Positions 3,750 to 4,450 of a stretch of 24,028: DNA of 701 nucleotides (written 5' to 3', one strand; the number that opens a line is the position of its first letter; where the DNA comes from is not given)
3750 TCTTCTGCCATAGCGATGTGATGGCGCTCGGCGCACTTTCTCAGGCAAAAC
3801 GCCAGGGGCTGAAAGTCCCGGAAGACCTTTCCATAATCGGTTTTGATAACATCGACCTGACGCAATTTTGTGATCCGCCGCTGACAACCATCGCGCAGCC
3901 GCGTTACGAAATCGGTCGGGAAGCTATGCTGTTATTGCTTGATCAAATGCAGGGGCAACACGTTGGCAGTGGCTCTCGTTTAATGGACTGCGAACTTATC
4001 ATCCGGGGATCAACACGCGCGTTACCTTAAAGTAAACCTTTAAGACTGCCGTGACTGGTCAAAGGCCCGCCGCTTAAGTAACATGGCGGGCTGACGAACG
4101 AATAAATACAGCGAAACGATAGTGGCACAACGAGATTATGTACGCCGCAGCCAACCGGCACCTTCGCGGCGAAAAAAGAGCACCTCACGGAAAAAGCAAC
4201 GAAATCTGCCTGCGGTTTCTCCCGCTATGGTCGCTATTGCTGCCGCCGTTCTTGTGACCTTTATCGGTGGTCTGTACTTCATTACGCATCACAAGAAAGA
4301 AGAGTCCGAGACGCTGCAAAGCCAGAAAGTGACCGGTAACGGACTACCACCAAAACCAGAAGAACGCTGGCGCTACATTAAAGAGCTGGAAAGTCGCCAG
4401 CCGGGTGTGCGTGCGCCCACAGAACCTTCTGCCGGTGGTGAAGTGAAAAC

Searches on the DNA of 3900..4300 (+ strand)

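Call 7: search_dna_similar(query=window:3900-4300:+, collection=ecoli_genomes, mode=near, max_rows=15, rows=spread)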
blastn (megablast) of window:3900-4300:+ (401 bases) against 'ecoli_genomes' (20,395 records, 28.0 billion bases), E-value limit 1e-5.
Records with a match: 5426; places in all: 5427; records where one place covers at least 80% of the query: 5426.
Genomes with a match: 5426 of 5426; with a place that covers at least 80% of the query: 5426. Places per genome that has any: lowest 1, median 1, highest 2. On chromosomes: 5425 places; on plasmids: 2.
Best place of each record, by identity: >=99% 5426.
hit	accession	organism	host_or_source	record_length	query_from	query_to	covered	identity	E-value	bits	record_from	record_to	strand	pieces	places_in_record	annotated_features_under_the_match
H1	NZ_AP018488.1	Escherichia coli O157:H7 strain PV15-279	Homo sapiens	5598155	1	401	100%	100.0%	0e+0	741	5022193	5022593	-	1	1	ftsN: cell division protein FtsN | cytR: DNA-binding transcriptional regulator CytR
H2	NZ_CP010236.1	Escherichia coli strain S42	not applicable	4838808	1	401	100%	100.0%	0e+0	741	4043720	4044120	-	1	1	ftsN: cell division protein FtsN | cytR: DNA-binding transcriptional regulator CytR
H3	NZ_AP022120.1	Escherichia coli strain WP5-W18-ESBL-11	-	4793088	1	401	100%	100.0%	0e+0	741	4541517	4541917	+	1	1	ftsN: cell division protein FtsN | cytR: DNA-binding transcriptional regulator CytR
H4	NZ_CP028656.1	Escherichia coli strain 121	cattle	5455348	1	401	100%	100.0%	0e+0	741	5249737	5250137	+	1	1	ftsN: cell division protein FtsN | cytR: DNA-binding transcriptional regulator CytR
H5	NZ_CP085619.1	Escherichia coli strain EC32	Homo sapiens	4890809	1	401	100%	100.0%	0e+0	741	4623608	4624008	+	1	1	ftsN: cell division protein FtsN | cytR: DNA-binding transcriptional regulator CytR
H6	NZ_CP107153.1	Escherichia coli strain R12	human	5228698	1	401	100%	100.0%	0e+0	741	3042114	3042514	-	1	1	ftsN: cell division protein FtsN | cytR: DNA-binding transcriptional regulator CytR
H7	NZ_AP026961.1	Escherichia coli strain EC20-72C-1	Anabas testudineus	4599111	1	401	100%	100.0%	0e+0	741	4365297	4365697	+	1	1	ftsN: cell division protein FtsN | cytR: DNA-binding transcriptional regulator CytR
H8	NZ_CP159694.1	Escherichia coli strain Z142-3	hospital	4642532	1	401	100%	100.0%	0e+0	741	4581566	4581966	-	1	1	ftsN: cell division protein FtsN | cytR: DNA-binding transcriptional regulator CytR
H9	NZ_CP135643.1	Escherichia coli strain TUM17543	missing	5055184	1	401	100%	100.0%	0e+0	741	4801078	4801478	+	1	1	ftsN: cell division protein FtsN | cytR: DNA-binding transcriptional regulator CytR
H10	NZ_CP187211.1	Escherichia coli strain 20AR0734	Homo sapiens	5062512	1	401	100%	100.0%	0e+0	741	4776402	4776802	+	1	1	ftsN: cell division protein FtsN | cytR: DNA-binding transcriptional regulator CytR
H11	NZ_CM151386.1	Escherichia coli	Homo sapiens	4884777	1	401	100%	100.0%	0e+0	741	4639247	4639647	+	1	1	ftsN: cell division protein FtsN | cytR: DNA-binding transcriptional regulator CytR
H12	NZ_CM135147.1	Escherichia coli strain 47258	Homo sapiens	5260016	1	401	100%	100.0%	0e+0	741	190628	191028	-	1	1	ftsN: cell division protein FtsN | cytR: DNA-binding transcriptional regulator CytR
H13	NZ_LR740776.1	Escherichia coli strain BEN2908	Gallus gallus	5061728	1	401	100%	100.0%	0e+0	741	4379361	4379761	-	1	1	ftsN: cell division protein FtsN | cytR: DNA-binding transcriptional regulator CytR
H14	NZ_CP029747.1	Escherichia coli strain 2016C-3878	Homo sapiens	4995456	1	401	100%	99.8%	0e+0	736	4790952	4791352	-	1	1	ftsN: cell division protein FtsN | cytR: DNA-binding transcriptional regulator CytR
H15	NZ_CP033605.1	Escherichia coli O157:H7 strain TR01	Cattle carcass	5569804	3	401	100%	99.7%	0e+0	732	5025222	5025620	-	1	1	ftsN: cell division protein FtsN | cytR: DNA-binding transcriptional regulator CytR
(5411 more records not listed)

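Call 64: search_rna_families(source=window, start=3950, end=4200, threshold=evalue, max_evalue=10)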
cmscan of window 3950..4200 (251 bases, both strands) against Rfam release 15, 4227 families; matches with E-value up to 10: 2.
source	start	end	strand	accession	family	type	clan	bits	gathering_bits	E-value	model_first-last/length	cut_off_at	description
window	4064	4159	-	RF01521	CC1840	Gene; sRNA;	-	17.1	50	3.6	1-95/95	no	caulobacter sRNA CC1840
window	3950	3976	-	RF02086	Yar_2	Gene; lncRNA;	-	11.8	50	2.8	1-29/74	3'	Yellow-achaete intergenic RNA conserved region 2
